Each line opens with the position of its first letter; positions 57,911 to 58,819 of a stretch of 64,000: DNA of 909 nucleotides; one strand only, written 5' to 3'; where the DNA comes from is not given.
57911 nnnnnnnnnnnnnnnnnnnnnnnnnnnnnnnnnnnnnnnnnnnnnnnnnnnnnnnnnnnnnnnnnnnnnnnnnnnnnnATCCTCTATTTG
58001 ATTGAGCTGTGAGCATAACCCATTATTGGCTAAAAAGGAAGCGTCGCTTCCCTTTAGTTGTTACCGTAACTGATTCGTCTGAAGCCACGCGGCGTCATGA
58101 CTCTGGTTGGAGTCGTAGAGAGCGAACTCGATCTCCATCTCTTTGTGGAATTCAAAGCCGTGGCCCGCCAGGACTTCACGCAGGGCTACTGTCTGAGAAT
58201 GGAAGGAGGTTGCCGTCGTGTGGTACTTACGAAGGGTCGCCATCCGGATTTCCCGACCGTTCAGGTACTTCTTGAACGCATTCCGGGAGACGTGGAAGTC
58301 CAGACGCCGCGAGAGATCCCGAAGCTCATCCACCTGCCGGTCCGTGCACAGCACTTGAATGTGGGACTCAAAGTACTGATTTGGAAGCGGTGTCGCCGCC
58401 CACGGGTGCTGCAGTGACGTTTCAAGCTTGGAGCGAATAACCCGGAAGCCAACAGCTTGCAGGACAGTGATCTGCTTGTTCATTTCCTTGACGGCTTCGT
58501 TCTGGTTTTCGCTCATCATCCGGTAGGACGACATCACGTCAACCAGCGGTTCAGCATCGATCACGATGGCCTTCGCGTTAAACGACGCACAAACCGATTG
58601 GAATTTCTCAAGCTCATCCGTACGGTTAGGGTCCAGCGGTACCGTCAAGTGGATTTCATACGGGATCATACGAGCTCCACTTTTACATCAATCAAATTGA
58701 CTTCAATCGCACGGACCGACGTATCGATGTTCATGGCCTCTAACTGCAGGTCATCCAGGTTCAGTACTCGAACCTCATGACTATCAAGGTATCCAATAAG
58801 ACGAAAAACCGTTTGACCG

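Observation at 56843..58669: RNA repair cassette: RtcB ligase followed by a 2H phosphoesterase, in a tRNA-rich phage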

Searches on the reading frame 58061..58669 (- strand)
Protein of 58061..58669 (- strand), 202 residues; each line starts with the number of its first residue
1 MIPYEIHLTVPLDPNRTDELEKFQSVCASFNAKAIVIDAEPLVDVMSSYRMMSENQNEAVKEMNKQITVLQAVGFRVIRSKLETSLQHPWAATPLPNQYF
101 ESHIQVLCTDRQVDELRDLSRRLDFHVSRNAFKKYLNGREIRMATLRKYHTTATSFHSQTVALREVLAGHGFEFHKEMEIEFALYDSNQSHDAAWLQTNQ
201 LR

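Call 3: search_protein_families(library=pfam, proteins=[window:58061-58669:-], max_evalue=0.1)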
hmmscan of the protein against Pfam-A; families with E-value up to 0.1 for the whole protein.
window:58061-58669:- (202 aa): 2 families
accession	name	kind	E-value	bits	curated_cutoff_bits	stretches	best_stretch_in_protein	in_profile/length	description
PF15372.11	DUF4600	-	0.014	16.1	27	1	50-161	6-116/128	Domain of unknown function (DUF4600)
PF06864.17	PAP_PilO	-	0.073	12.3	26.7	1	60-106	202-243/419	Pilin accessory protein (PilO)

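Call 4: search_protein_families(library=phrogs, proteins=[window:58061-58669:-], max_evalue=0.01)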
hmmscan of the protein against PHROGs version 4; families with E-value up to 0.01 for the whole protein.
window:58061-58669:- (202 aa): 2 families
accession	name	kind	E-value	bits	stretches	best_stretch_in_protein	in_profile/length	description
phrog_1247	-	other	1.3e-16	61.7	1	22-197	259-442/444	MazG-like pyrophosphatase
phrog_25995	-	unknown function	5.4e-07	30.2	1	5-195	22-226/227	-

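Call 6: search_protein_families(library=ncbifam, proteins=[window:58061-58669:-], max_evalue=0.1)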
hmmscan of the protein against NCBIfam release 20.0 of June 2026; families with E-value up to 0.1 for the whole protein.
window:58061-58669:- (202 aa): 1 family
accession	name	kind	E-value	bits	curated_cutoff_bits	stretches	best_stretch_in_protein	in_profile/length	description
NF007309.0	PRK09793.1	equivalog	0.012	14.5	903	1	143-201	87-144/533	methyl-accepting chemotaxis protein IV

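Call 7: search_dna_similar(query=window:58061-58669:-, collection=phages, mode=protein, max_rows=40, max_evalue=0.001)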
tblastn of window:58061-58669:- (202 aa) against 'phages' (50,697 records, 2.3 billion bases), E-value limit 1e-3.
Records with a match: 22; places in all: 22; records where one place covers at least 80% of the query: 22.
Best place of each record, by identity: <60% 22.
By first word of the organism name: Aeromonas 8; Sinorhizobium 7; Xanthomonas 2; Stenotrophomonas 2; Salmonella 1; Ralstonia 1; uncultured 1.
By host as written in the record: Aeromonas hydrophila 8; Sinorhizobium meliloti 7; Salmonella enterica subsp. enterica serovar Typhimurium ATCC 14028 1; Ralstonia solanacearum 1; Xanthomonas citri 1; Xanthomonas oryzae pv. oryzae 1; Stenotrophomonas maltophilia SRM01 1; Stenotrophomonas maltophilia 1; and 1 more.
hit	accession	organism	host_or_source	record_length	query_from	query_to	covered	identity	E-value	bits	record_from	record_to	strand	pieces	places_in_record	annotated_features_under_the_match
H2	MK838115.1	Aeromonas phage LAh_9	Aeromonas hydrophila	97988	4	195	95%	41.4%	5e-31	124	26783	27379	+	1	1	hypothetical protein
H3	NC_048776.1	Aeromonas phage LAh_9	Aeromonas hydrophila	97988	4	195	95%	41.4%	5e-31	124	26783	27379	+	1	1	hypothetical protein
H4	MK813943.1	Aeromonas phage 4_4572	Aeromonas hydrophila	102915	4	195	95%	41.4%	8e-31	123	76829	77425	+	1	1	44572_118: hypothetical protein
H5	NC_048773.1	Aeromonas phage 4_4572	Aeromonas hydrophila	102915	4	195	95%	41.4%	8e-31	123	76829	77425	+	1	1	44572_118: hypothetical protein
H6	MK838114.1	Aeromonas phage LAh_8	Aeromonas hydrophila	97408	4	195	95%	41.4%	1e-30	123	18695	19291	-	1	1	hypothetical protein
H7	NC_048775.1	Aeromonas phage LAh_8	Aeromonas hydrophila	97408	4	195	95%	41.4%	1e-30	123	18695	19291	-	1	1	hypothetical protein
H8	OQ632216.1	Salmonella phage Arash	Salmonella enterica subsp. enterica ...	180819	1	199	99%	39.7%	3e-44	162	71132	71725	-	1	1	hypothetical protein (x2)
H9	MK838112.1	Aeromonas phage LAh_6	Aeromonas hydrophila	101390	4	195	95%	40.9%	3e-30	122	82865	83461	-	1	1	hypothetical protein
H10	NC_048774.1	Aeromonas phage LAh_6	Aeromonas hydrophila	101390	4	195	95%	40.9%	3e-30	122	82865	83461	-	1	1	hypothetical protein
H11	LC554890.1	Ralstonia phage RP13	Ralstonia solanacearum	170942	4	197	96%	37.0%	2e-22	100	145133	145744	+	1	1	hypothetical protein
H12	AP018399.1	Xanthomonas phage XacN1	Xanthomonas citri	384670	3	195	96%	36.1%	7e-27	112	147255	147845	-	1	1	hypothetical protein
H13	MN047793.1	Xanthomonas phage Xoo-sp13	Xanthomonas oryzae pv. oryzae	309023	3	195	96%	34.5%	9e-26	109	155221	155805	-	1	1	hypothetical protein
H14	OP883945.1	Stenotrophomonas phage CM1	Stenotrophomonas maltophilia SRM01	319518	3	198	97%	33.3%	7e-24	103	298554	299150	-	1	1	record has no annotation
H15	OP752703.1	Stenotrophomonas phage RAS14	Stenotrophomonas maltophilia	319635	3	198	97%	33.3%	7e-24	103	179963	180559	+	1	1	hypothetical protein (x2)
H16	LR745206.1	uncultured phage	metagenomic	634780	2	196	97%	33.2%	1e-21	97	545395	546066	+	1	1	record has no annotation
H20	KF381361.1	Sinorhizobium phage phiM12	Sinorhizobium meliloti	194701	4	195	95%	25.8%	2e-6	53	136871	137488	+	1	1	hypothetical protein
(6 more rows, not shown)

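Call 9: find_homologous_proteins(query=window:58061-58669:-, max_evalue=0.001)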
Query window:58061-58669:- (202 aa): 30 proteins with E <= 0.001 among 108 candidates.
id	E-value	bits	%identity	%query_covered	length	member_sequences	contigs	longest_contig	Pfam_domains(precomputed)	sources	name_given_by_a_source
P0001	2.3e-121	420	93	100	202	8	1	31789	-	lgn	-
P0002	6.8e-100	350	80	99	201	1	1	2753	-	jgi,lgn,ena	-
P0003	3.5e-97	342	78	99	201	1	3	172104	-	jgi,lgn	jgi:hypothetical protein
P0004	5.6e-96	338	77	99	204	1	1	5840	-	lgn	-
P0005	1.6e-95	336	76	99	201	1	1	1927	-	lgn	-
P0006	1.9e-94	333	74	99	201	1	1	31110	-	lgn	-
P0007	3.4e-93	329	73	99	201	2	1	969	-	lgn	-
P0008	3.7e-92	325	75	99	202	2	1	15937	-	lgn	-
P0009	2.3e-80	287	63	100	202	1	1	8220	-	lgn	-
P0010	2.0e-67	245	59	97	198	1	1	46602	-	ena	-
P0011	3.5e-67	244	57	97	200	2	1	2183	-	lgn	-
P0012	1.6e-66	242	56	98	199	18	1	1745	-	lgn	-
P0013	1.4e-64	235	57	97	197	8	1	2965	-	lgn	-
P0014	7.5e-64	233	56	97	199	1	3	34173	-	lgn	-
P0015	3.4e-61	224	54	97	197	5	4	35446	-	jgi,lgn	jgi:hypothetical protein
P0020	2.3e-56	209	53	96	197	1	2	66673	-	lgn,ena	-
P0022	4.3e-56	208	52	97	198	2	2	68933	-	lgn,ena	-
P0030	5.2e-6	44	29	96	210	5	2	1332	-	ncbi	-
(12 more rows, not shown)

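Call 10: search_solved_structures(query=window:58061-58669:-, max_evalue=10, show_alignments=2)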
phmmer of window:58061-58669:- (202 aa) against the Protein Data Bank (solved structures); distinct sequences matched with E-value up to 10: 1.
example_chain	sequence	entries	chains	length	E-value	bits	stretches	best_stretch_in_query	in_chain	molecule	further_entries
5iw7_A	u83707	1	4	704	1.4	12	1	149-195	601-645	Ribosome biogenesis protein TSR1,Ribosome biogenesis protein TSR1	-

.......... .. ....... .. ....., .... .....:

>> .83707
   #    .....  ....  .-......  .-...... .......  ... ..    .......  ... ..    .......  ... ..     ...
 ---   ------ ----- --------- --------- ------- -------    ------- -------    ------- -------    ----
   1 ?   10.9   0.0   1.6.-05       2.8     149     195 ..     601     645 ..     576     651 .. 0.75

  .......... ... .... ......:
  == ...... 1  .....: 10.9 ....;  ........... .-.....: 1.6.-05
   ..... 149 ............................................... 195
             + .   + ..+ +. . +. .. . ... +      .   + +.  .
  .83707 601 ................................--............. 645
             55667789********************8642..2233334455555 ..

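Call 18: predict_structure(alignment_id=A1)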
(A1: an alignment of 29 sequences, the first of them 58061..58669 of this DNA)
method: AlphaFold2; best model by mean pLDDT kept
length: 202 residues; sequences in the alignment: 29
mean_pLDDT: 94.3   pTM: 0.88
mean pLDDT of the five models: 94.3, 94.2, 93.8, 93.4, 92.6
residues with pLDDT >= 90: 177; 70-90: 23; 50-70: 1; < 50: 1
segments of 3 or more residues with pLDDT < 50: none
pLDDT, mean of each block of 10 residues (from residue 1): 97 94 98 95 96 96 99 98 96 91 95 95 93 88 95 96 98 95 95 86 49
secondary structure, 60 per line:
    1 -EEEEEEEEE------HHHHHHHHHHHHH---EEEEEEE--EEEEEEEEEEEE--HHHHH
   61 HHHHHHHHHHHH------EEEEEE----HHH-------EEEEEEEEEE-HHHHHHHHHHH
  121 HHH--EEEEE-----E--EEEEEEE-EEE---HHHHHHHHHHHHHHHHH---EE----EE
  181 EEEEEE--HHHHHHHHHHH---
elements in order: E2-10 H17-29 E33-39 E42-53 H56-72 E79-84 E99-108 H110-123 E126-130 E139-145 E147-149 H153-169 E179-186 H189-199

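Call 21: fold_search(model_id=the predicted structure, library=pdb)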
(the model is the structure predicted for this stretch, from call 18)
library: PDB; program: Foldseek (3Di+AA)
matches with E <= 10: 1435; with E <= 0.001: 45
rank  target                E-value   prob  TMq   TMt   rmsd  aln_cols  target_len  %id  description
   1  9mhq_A                5.8e-06  1.00  0.31  0.29  15.8       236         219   12  G169V variant of Streptomyces coelicolor coproheme decarboxylase in complex with Monovinyl, Monopropionate Deuteroheme (released 2025-10-22)
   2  9miq_E                8.3e-06  1.00  0.28  0.27  15.7       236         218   13  Wild-type Coproheme Decarboxylase from Streptomyces Coelicolor in complex with Monovinyl, Monopropionate Deuteroheme (released 2025-10-22)
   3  9mhr_B                8.8e-06  1.00  0.30  0.29  15.8       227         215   13  G169L variant of Coproheme Decarboxylase from Streptomyces Coelicolor in complex with Monovinyl, Monopropionate Deuter (released 2025-10-22)
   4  9mhq_B                1.0e-05  1.00  0.30  0.28  15.5       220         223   14  G169V variant of Streptomyces coelicolor coproheme decarboxylase in complex with Monovinyl, Monopropionate Deuteroheme (released 2025-10-22)
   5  9mhq_C                1.1e-05  1.00  0.27  0.26  15.2       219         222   14  G169V variant of Streptomyces coelicolor coproheme decarboxylase in complex with Monovinyl, Monopropionate Deuteroheme (released 2025-10-22)
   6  9mhq_E                1.1e-05  1.00  0.28  0.27  15.8       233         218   12  G169V variant of Streptomyces coelicolor coproheme decarboxylase in complex with Monovinyl, Monopropionate Deuteroheme (released 2025-10-22)
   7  9miq_A                1.4e-05  1.00  0.29  0.27  15.1       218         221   13  Wild-type Coproheme Decarboxylase from Streptomyces Coelicolor in complex with Monovinyl, Monopropionate Deuteroheme (released 2025-10-22)
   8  9mhr_D                1.8e-05  1.00  0.30  0.28  15.9       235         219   12  G169L variant of Coproheme Decarboxylase from Streptomyces Coelicolor in complex with Monovinyl, Monopropionate Deuter (released 2025-10-22)
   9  9mhr_A                1.8e-05  0.99  0.28  0.27  15.9       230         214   13  G169L variant of Coproheme Decarboxylase from Streptomyces Coelicolor in complex with Monovinyl, Monopropionate Deuter (released 2025-10-22)
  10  9miq_B                2.5e-05  1.00  0.28  0.26  15.4       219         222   14  Wild-type Coproheme Decarboxylase from Streptomyces Coelicolor in complex with Monovinyl, Monopropionate Deuteroheme (released 2025-10-22)
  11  6fxj_B                3.2e-05  0.99  0.29  0.26  16.8       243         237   11  Structure of coproheme decarboxylase from Listeria monocytogenes in complex with iron coproporphyrin III (released 2019-07-10)
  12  9mhr_C                3.8e-05  0.99  0.27  0.26  16.3       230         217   13  G169L variant of Coproheme Decarboxylase from Streptomyces Coelicolor in complex with Monovinyl, Monopropionate Deuter (released 2025-10-22)
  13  6vz8_G                4.3e-05  1.00  0.28  0.34   9.6       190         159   12  Arabidopsis thaliana acetohydroxyacid synthase complex with valine bound (released 2020-07-15)
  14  2pgc_C                4.3e-05  1.00  0.32  0.32  15.3       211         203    9  Crystal structure of a a marine metagenome protein (jcvi_pep_1096685590403) from uncultured marine organism at 2.53 A  (released 2007-04-24)
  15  2f1f_B                4.6e-05  1.00  0.28  0.32   9.3       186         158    7  Crystal structure of the regulatory subunit of acetohydroxyacid synthase isozyme III from E. coli (released 2006-01-24)
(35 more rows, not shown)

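Call 24: get_annotated_region(hit=H2, flank=6000)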
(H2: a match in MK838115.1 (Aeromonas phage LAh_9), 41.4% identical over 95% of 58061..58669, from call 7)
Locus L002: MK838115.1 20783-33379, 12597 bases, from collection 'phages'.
description: Aeromonas phage LAh_9, complete genome.
organism: Aeromonas phage LAh_9 (NCBI taxid 2591033)
taxonomy: Viruses; Duplodnaviria; Heunggongvirae; Uroviricota; Caudoviricetes; Lahexavirus; Lahexavirus LAh9
host: Aeromonas hydrophila; source: -; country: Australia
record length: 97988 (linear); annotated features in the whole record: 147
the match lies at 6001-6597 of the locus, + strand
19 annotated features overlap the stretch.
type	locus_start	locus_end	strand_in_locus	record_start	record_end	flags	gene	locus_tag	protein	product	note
CDS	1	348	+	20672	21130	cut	-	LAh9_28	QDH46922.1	hypothetical protein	hypothetical protein 18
CDS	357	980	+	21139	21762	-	-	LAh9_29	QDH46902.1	hypothetical protein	hypothetical protein 19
CDS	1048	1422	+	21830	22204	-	-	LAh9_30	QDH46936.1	hypothetical protein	hypothetical protein 20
CDS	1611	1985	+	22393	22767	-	-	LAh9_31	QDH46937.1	putative two pore domain potassium channel family protein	-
CDS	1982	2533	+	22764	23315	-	-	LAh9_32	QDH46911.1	hypothetical protein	hypothetical protein 21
CDS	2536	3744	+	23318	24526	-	-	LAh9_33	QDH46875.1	putative glutathionylspermidine synthase domain-containing protein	-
CDS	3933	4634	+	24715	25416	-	-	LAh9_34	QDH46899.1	putative HNH endonuclease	-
CDS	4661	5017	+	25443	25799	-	-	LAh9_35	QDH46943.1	hypothetical protein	hypothetical protein 22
CDS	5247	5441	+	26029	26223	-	-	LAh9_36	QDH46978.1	hypothetical protein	hypothetical protein 23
CDS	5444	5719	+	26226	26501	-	-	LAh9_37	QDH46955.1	hypothetical protein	hypothetical protein 24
CDS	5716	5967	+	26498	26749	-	-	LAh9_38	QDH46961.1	hypothetical protein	hypothetical protein 25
CDS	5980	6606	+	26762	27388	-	-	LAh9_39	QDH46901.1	hypothetical protein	hypothetical protein 26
CDS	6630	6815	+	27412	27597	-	-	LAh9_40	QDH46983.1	hypothetical protein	hypothetical protein 27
CDS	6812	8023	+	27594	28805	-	-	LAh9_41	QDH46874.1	putative ATPase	-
CDS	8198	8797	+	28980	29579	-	-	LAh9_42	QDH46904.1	putative host cell division inhibitor Icd-like protein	-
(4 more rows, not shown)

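Call 26: get_annotated_region(hit=H11, flank=5000)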
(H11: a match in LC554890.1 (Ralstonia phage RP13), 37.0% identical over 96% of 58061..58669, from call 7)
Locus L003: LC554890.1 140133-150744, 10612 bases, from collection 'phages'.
description: Ralstonia phage RP13 DNA, nearly complete genome.
organism: Ralstonia phage RP13 (NCBI taxid 2743402)
taxonomy: Viruses; Duplodnaviria; Heunggongvirae; Uroviricota; Caudoviricetes
host: Ralstonia solanacearum; source: -; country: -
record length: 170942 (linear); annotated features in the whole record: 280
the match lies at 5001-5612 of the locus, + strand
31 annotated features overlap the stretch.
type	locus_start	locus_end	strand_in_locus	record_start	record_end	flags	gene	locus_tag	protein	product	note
CDS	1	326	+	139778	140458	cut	-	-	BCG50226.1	hypothetical protein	ORF208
CDS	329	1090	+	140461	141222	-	-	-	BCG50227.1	hypothetical protein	ORF209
CDS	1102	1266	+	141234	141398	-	-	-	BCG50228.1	hypothetical protein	ORF210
CDS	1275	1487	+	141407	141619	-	-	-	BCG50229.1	hypothetical protein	ORF211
tRNA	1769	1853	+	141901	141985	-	-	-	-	tRNA-Leu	tRNA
CDS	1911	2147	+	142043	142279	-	-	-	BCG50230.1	hypothetical protein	ORF212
CDS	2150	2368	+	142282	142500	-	-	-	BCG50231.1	hypothetical protein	ORF213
CDS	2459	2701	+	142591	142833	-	-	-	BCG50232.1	hypothetical protein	ORF214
tRNA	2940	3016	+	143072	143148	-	-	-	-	tRNA-Arg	tRNA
CDS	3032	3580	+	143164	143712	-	-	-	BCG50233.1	hypothetical protein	ORF215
CDS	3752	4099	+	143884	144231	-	-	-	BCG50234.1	hypothetical protein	ORF216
CDS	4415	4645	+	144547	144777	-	-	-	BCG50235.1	hypothetical protein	ORF217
CDS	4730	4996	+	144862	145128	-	-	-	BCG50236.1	hypothetical protein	ORF218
CDS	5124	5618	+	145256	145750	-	-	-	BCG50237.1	hypothetical protein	ORF219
CDS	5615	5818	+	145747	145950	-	-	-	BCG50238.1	hypothetical protein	ORF220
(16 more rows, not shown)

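Call 27: get_annotated_region(hit=H12, flank=5000)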
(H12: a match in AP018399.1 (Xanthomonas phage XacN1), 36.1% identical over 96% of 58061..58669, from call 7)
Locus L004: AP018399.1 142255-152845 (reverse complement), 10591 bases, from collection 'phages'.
description: Xanthomonas phage XacN1 DNA, complete genome.
organism: Xanthomonas phage XacN1 (NCBI taxid 2042251)
taxonomy: Viruses; Duplodnaviria; Heunggongvirae; Uroviricota; Caudoviricetes
host: Xanthomonas citri; source: -; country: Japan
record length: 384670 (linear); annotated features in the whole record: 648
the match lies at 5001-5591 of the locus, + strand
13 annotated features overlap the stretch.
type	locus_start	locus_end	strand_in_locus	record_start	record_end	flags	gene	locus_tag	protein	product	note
CDS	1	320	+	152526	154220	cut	-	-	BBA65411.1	putative T5 A1-like protein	ORF263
CDS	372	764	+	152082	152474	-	-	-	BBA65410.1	predicted ORF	ORF262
CDS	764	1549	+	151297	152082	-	-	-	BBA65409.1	hypothetical protein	ORF261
CDS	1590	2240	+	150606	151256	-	-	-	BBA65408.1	2'-5' RNA ligase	ORF260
CDS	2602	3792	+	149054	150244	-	-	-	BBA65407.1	hypothetical protein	ORF259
CDS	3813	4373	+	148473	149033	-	-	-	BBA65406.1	hypothetical protein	ORF258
CDS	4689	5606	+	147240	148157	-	-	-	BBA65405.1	hypothetical protein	ORF257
CDS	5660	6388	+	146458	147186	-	-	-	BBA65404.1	predicted ORF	ORF256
CDS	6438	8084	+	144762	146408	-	-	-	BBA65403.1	terminase large subunit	ORF255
CDS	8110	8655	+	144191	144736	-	-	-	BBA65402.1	predicted ORF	ORF254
CDS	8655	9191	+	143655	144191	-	-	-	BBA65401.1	predicted ORF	ORF253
CDS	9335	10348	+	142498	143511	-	-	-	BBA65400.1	single-stranded DNA binding protein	ORF252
CDS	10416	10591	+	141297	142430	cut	-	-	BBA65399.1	RecA-like protein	ORF251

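Call 28: get_annotated_region(hit=H20, flank=5000)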
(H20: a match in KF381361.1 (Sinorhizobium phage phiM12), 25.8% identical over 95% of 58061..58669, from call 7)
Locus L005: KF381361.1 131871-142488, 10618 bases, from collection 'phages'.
description: Sinorhizobium phage phiM12, complete genome.
organism: Sinorhizobium phage phiM12 (NCBI taxid 1357423)
taxonomy: Viruses; Duplodnaviria; Heunggongvirae; Uroviricota; Caudoviricetes; Emdodecavirus; Emdodecavirus M12
host: Sinorhizobium meliloti; source: -; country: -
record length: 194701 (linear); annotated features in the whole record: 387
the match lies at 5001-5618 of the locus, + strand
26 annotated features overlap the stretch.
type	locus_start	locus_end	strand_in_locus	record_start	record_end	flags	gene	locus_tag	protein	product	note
CDS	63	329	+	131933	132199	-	-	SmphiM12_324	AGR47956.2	hypothetical protein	similar to protein in Liberibacter spp. and Liberibacter phage SC1 and SC2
CDS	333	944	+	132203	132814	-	-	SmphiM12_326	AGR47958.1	hypothetical protein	-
CDS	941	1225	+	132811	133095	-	-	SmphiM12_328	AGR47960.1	hypothetical protein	-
CDS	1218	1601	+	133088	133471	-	-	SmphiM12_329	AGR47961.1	hypothetical protein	-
CDS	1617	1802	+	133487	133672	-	-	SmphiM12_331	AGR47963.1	hypothetical protein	-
CDS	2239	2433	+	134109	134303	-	-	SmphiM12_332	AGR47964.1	hypothetical protein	-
CDS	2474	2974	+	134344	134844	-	-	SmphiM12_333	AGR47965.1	hypothetical protein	-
CDS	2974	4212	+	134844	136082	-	-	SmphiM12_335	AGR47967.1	putative RNA ligase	contains domain RNA_lig_T4_1[pfam09511], RNA ligase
CDS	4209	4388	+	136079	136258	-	-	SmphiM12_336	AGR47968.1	hypothetical protein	similar to hypothetical protein in rhizobia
CDS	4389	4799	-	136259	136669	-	-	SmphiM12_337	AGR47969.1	hypothetical protein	-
CDS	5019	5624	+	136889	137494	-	-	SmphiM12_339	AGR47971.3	hypothetical protein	-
CDS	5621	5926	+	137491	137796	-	-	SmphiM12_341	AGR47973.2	hypothetical protein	-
CDS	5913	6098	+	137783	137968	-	-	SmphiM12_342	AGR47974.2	hypothetical protein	-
CDS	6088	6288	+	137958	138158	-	-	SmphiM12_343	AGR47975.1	hypothetical protein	-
CDS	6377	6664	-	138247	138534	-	-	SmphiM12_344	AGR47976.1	hypothetical protein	similar to hypothetical protein in Rhizobium etli CNPAF512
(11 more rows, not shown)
